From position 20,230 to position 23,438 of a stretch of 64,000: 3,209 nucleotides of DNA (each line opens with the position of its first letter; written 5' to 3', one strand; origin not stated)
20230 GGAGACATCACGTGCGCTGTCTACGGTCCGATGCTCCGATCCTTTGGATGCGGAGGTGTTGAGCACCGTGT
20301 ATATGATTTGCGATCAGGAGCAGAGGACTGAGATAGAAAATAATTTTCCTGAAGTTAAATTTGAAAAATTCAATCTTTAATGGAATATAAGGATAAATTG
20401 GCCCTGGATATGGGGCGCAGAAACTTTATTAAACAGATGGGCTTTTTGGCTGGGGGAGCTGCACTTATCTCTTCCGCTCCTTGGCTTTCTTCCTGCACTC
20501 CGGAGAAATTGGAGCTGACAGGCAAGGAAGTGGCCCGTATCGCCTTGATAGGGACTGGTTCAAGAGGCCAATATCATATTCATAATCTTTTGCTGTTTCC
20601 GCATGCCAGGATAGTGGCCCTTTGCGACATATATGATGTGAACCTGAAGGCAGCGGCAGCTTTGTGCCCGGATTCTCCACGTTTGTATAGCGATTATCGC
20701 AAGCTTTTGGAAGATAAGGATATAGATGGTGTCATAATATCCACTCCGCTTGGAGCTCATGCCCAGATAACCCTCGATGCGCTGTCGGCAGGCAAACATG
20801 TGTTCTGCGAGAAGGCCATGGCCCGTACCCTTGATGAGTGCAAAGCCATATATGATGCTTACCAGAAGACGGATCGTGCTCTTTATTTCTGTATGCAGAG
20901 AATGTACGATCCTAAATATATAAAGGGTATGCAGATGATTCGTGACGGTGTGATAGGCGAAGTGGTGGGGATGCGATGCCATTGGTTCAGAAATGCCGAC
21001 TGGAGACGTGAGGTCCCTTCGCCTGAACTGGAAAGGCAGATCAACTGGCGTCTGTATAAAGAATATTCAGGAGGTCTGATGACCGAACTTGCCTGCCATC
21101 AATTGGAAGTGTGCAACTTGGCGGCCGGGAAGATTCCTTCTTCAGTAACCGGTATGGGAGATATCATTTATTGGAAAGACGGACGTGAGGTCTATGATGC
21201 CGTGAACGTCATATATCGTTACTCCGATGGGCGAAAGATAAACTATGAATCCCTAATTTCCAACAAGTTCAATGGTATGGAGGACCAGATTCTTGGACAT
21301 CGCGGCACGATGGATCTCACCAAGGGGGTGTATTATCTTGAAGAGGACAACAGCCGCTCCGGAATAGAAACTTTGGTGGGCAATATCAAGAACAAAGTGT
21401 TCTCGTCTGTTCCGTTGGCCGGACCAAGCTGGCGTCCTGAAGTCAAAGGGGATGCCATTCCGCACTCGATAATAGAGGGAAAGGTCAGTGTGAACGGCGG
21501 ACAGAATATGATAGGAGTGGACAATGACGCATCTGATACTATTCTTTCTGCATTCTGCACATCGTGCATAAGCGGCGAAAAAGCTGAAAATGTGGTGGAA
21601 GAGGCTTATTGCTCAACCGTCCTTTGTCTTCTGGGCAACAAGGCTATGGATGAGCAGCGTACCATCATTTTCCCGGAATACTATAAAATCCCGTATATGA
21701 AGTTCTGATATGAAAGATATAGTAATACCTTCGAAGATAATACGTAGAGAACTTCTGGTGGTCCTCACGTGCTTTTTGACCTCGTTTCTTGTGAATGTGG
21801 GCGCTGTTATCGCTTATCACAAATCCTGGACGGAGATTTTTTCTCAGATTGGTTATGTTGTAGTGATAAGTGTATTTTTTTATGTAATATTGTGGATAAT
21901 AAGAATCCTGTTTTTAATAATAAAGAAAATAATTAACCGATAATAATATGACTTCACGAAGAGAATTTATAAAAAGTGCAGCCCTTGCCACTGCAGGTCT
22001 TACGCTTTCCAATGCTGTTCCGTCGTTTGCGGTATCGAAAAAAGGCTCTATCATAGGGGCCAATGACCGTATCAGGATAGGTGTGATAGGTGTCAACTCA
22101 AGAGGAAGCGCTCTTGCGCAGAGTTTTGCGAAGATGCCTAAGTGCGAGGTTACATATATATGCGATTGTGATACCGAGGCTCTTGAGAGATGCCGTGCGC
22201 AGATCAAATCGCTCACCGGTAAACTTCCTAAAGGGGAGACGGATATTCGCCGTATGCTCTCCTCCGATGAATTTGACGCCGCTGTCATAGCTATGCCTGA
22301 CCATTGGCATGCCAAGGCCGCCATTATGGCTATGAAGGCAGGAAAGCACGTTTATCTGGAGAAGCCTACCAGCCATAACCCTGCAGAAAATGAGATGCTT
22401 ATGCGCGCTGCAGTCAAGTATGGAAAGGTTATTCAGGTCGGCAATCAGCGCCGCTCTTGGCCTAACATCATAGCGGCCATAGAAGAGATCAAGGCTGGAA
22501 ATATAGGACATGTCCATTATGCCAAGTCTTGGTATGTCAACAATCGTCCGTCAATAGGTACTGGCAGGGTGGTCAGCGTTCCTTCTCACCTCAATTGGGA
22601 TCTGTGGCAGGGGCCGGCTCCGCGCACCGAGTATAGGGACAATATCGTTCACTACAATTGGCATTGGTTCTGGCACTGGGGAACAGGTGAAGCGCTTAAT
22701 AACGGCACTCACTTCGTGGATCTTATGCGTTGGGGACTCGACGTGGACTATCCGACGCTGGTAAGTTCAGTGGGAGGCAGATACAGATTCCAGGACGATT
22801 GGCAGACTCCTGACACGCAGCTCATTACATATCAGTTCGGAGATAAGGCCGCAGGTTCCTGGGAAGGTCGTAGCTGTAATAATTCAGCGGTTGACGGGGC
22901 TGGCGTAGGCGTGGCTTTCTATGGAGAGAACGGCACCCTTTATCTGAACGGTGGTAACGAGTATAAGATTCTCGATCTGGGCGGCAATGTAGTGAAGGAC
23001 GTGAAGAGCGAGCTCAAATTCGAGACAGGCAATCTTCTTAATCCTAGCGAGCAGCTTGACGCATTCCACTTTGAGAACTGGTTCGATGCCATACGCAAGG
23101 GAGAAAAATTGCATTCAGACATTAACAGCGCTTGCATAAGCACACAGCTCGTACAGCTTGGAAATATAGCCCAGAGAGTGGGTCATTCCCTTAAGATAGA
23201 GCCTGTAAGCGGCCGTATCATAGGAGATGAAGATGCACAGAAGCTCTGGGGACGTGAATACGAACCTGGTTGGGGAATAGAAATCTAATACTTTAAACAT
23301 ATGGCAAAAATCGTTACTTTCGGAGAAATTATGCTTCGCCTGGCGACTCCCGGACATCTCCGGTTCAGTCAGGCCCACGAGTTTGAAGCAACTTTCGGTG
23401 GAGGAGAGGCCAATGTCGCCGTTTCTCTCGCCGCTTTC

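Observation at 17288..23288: Exported redox module (four Gfo/Idh/MocA-type proteins, a signal-less ApbE and a 77-aa membrane protein) embedded in a PUL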

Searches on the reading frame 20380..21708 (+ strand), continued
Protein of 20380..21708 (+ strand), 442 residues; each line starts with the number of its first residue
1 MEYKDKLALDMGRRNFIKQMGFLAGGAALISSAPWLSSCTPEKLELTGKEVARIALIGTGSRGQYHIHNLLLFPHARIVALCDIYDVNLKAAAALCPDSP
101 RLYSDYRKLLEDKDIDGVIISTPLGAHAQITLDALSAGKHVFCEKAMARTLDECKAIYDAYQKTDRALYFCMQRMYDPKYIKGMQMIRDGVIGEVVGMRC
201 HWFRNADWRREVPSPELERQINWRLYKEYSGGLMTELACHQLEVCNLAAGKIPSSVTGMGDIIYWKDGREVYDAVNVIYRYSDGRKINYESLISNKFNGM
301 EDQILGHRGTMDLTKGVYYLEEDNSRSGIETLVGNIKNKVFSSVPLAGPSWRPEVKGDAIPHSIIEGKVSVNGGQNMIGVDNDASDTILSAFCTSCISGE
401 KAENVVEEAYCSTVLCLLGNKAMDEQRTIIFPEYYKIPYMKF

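Call 100: search_solved_structures(query=A5, max_evalue=1e-10, show_alignments=3)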
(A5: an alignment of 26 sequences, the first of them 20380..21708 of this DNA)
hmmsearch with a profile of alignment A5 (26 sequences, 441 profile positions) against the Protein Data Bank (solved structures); distinct sequences matched with E-value up to 1e-10: 76 (the best 60 are shown).
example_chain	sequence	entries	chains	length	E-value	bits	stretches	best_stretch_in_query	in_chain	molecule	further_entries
3ec7_A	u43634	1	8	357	3.6e-31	111.2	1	49-194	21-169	Putative Dehydrogenase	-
3ezy_A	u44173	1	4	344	7.9e-31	110.1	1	52-194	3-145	Dehydrogenase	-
7xr9_A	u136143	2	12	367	1.4e-29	106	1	50-251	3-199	DgpA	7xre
3cea_A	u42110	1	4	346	2.9e-29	104.9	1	49-258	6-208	Myo-inositol 2-dehydrogenase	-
4mkx_A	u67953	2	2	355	2.3e-28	102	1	43-259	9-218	Inositol dehydrogenase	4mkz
4n54_A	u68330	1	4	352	3.5e-28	101.4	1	45-259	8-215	Inositol dehydrogenase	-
9m3d_B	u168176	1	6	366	6.3e-27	97.2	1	50-212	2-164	DgpA1 from W974-1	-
4hkt_A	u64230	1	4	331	3.7e-25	91.4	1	51-196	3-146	Inositol 2-dehydrogenase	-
3e18_A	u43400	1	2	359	6.2e-24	87.4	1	50-202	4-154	oxidoreductase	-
3mz0_A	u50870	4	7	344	1.1e-23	86.6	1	52-204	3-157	Inositol 2-dehydrogenase/D-chiro-inositol 3-dehydrogenase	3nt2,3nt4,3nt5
4mie_A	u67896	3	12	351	3e-23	85.1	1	46-199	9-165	Inositol 2-dehydrogenase/D-chiro-inositol 3-dehydrogenase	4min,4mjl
8tdf_A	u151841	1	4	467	3.7e-23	84.8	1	48-223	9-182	Dehydrogenase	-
6z3c_AAA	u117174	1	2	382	9.9e-23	83.4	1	51-261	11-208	Gfo/Idh/MocA family oxidoreductase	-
3e82_A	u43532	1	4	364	1e-22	83.3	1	48-292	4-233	Putative oxidoreductase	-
8tdh_A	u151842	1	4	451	1.1e-22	83.2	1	54-223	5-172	Predicted dehydrogenases and related proteins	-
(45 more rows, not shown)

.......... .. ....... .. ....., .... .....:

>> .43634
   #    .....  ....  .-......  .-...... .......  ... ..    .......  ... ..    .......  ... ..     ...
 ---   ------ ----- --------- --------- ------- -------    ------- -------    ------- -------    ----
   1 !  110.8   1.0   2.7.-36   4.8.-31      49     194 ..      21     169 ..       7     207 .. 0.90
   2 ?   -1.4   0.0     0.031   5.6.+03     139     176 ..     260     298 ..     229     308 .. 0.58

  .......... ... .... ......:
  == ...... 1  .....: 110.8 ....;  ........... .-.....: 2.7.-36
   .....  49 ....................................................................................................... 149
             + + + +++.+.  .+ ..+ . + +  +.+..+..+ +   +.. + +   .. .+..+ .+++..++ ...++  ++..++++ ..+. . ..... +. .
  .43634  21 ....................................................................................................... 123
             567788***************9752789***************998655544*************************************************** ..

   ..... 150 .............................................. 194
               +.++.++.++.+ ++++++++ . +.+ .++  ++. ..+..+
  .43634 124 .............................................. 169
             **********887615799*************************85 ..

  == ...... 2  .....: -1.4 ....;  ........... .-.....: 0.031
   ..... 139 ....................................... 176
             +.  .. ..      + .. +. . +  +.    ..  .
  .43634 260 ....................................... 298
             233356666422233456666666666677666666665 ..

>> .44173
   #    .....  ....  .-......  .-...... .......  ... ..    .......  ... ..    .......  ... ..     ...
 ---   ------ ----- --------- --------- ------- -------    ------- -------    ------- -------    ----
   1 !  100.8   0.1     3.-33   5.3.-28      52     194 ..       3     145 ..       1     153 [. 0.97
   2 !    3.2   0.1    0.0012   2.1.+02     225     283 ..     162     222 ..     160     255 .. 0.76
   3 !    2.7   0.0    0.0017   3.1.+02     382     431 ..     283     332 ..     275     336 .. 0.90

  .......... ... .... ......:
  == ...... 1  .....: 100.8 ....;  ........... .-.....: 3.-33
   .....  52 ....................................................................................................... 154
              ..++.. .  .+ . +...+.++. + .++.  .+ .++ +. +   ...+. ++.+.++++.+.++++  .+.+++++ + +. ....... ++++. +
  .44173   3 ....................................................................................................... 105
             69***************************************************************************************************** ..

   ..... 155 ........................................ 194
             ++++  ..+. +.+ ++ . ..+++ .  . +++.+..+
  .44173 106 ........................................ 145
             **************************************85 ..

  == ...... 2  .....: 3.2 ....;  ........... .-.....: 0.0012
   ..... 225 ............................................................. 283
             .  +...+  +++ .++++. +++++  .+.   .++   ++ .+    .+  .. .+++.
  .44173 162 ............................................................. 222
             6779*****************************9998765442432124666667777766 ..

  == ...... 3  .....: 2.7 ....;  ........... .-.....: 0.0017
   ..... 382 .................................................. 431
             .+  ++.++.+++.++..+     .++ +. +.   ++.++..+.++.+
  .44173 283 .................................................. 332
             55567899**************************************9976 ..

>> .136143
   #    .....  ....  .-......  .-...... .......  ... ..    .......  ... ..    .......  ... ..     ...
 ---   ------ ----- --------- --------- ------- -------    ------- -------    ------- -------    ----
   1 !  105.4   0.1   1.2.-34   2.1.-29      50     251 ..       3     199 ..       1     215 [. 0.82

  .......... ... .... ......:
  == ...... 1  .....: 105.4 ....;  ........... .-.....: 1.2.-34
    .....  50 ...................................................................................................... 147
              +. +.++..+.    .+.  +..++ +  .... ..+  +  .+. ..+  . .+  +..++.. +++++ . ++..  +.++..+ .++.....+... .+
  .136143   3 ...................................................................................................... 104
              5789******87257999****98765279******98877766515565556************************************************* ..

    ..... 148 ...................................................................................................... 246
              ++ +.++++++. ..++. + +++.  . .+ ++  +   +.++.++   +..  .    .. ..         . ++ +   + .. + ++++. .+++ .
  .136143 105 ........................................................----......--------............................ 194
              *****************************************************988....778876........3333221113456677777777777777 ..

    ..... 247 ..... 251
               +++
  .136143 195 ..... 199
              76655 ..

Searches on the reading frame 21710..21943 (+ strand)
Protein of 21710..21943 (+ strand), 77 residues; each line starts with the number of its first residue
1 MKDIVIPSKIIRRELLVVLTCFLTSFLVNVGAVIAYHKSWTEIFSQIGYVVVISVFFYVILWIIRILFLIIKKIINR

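Call 2: search_protein_families(library=pfam, proteins=[window:21710-21943:+], max_evalue=0.01)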
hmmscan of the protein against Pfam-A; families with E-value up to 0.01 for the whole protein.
window:21710-21943:+ (77 aa): 0 families

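Call 3: search_protein_families(library=ncbifam, proteins=[window:21710-21943:+], max_evalue=0.01)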
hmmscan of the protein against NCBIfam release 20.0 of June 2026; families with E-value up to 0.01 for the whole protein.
window:21710-21943:+ (77 aa): 0 families

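Call 66: find_homologous_proteins(query=A3, max_evalue=0.001)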
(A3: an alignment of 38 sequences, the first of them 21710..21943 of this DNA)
Query A3 (38 sequences) (77 aa, profile of the alignment): 509 proteins with E <= 0.001 among 3649 candidates; the best 120 are listed.
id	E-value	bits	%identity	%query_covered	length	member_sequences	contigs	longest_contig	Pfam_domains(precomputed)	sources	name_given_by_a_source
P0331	1.9e-30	122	48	100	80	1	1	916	-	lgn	-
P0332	2.1e-30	122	70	100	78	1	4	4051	-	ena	-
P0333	6.0e-30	121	47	100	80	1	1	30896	-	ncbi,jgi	-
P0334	6.8e-30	120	52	100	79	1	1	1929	-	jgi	-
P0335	9.8e-30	120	47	100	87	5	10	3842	-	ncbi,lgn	-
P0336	9.9e-30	120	51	100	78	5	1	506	-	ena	-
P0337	1.1e-29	120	58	90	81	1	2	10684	-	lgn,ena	-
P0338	1.2e-29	120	71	100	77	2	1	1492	-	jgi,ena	jgi:hypothetical protein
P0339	1.4e-29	119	70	100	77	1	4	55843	-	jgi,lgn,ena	jgi:hypothetical protein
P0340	1.6e-29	119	55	75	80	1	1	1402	-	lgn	-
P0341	2.0e-29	119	51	100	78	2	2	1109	-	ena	-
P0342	2.3e-29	119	54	70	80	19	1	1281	-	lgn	-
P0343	3.3e-29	118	57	90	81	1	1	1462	-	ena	-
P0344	3.7e-29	118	69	100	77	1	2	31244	-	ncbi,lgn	-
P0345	3.9e-29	118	48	100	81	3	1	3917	-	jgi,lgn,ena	jgi:glucan phosphoethanolaminetransferase (alkaline phosphatase superfamily)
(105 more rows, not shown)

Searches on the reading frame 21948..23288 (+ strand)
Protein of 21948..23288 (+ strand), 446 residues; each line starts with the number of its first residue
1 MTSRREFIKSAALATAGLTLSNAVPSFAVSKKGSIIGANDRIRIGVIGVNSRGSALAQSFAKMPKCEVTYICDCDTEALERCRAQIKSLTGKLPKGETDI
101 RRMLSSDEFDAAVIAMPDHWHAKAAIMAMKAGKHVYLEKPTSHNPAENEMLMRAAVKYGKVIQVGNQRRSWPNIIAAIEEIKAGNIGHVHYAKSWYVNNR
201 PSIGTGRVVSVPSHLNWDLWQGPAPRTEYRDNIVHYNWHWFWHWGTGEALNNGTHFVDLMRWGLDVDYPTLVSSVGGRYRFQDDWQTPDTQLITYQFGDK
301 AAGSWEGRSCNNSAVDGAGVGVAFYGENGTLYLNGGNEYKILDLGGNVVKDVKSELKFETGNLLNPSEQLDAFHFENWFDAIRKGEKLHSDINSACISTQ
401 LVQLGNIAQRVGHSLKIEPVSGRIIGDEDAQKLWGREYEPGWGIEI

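Call 2: search_protein_families(library=pfam, proteins=[window:21948-23288:+], max_evalue=0.01)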
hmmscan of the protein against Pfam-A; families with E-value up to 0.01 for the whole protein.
window:21948-23288:+ (446 aa): 6 families
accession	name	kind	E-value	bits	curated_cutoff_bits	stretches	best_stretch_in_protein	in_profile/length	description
PF01408.29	GFO_IDH_MocA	-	1.4e-17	65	24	1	42-165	1-119/120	Oxidoreductase family, NAD-binding Rossmann fold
PF19051.5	GFO_IDH_MocA_C2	-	1.4e-15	57.9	23.3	1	209-436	46-246/254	Oxidoreductase family, C-terminal alpha/beta domain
PF02894.22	GFO_IDH_MocA_C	-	3.5e-10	40.5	22.9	1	206-415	10-216/218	Oxidoreductase family, C-terminal alpha/beta domain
PF22725.1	GFO_IDH_MocA_C3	-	4.8e-07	30.2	27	1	226-331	30-123/124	GFO/IDH/MocA C-terminal domain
PF10518.14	TAT_signal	-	0.0028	18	22.7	1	2-20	2-20/21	TAT (twin-arginine translocation) pathway signal sequence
PF02670.22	DXP_reductoisom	-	0.005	18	21.7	1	45-137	26-119/129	1-deoxy-D-xylulose 5-phosphate reductoisomerase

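Call 3: search_protein_families(library=ncbifam, proteins=[window:21948-23288:+], max_evalue=0.01)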
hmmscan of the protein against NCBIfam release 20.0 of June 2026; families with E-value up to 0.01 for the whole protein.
window:21948-23288:+ (446 aa): 10 families
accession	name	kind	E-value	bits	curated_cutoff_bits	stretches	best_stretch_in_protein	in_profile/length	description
NF058561.1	BT_2158_fam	equivalog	8.2e-47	159.9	750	1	3-301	1-289/487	glycoside 3-dehydrogenase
TIGR04380.1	myo_inos_iolG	equivalog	2e-20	73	355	1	42-194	2-150/330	inositol 2-dehydrogenase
NF040723.1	UDP-GlcNAcDh_Arch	equivalog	1.1e-16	61.2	450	1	42-190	1-142/302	UDP-N-acetylglucosamine 3-dehydrogenase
NF052479.1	LevoglcsnDh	equivalog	1.5e-13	50.2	650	1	42-198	4-163/386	levoglucosan dehydrogenase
NF008607.0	PRK11579.1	subfamily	2.9e-10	39.7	330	1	39-203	2-159/346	oxidoreductase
NF058563.1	BT_2159_fam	equivalog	1.6e-09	37.3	650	1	42-189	1-143/350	disaccharide 3-dehydrogenase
NF052679.1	InsChiInosDhIolG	equivalog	1.7e-08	33.9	540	1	42-188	3-147/343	bifunctional inositol 2-dehydrogenase/D-chiro-inositol 1-dehydrogenase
NF041392.1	XylDh_Gfo6_Halo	equivalog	4.2e-07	29.1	350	1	40-190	15-164/350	D-xylose 1-dehydrogenase Gfo6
NF007574.0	PRK10206.1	equivalog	5.3e-05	22.4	352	1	99-204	56-161/345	oxidoreductase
TIGR01409.1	TAT_signal_seq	domain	0.005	17.1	16.7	1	2-26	1-25/29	twin-arginine translocation signal domain-containing protein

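Call 25: search_solved_structures(query=window:21948-23288:+, max_evalue=0.00001)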
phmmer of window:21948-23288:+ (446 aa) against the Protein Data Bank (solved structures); distinct sequences matched with E-value up to 0.00001: 44.
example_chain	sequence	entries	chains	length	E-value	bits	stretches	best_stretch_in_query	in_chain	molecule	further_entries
8tdf_A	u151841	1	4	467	3.1e-26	95.2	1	37-274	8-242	Dehydrogenase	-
8tdh_A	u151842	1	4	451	1.7e-25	92.7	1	40-274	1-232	Predicted dehydrogenases and related proteins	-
7xr9_A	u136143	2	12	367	6.2e-15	57.9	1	41-201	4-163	DgpA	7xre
9m3d_B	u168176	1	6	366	3.6e-12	48.8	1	41-199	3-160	DgpA1 from W974-1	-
4h3v_A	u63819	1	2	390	3.8e-12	48.7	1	41-198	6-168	Oxidoreductase domain protein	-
3q2k_A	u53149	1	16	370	2.1e-10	43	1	39-191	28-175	oxidoreductase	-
4fb5_A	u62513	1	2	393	4e-09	38.8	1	93-191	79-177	Probable oxidoreductase protein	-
4gqa_A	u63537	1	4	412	5.5e-09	38.3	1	40-188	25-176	NAD binding Oxidoreductase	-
6jw6_A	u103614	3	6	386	8.4e-09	37.7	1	42-201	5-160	Dehydrogenase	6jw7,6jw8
3ec7_A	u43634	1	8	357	1.3e-08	37.1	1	42-188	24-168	Putative Dehydrogenase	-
6a3f_A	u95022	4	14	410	1.6e-08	36.8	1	42-197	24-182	Putative dehydrogenase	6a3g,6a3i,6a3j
9azo_A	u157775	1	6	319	2.4e-08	36.2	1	97-217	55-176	PmdC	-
3ezy_A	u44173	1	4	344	2.6e-08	36.1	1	42-192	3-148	Dehydrogenase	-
3e82_A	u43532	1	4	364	2.9e-08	35.9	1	39-214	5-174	Putative oxidoreductase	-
3moi_A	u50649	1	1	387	3.6e-08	35.6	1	41-191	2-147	Probable dehydrogenase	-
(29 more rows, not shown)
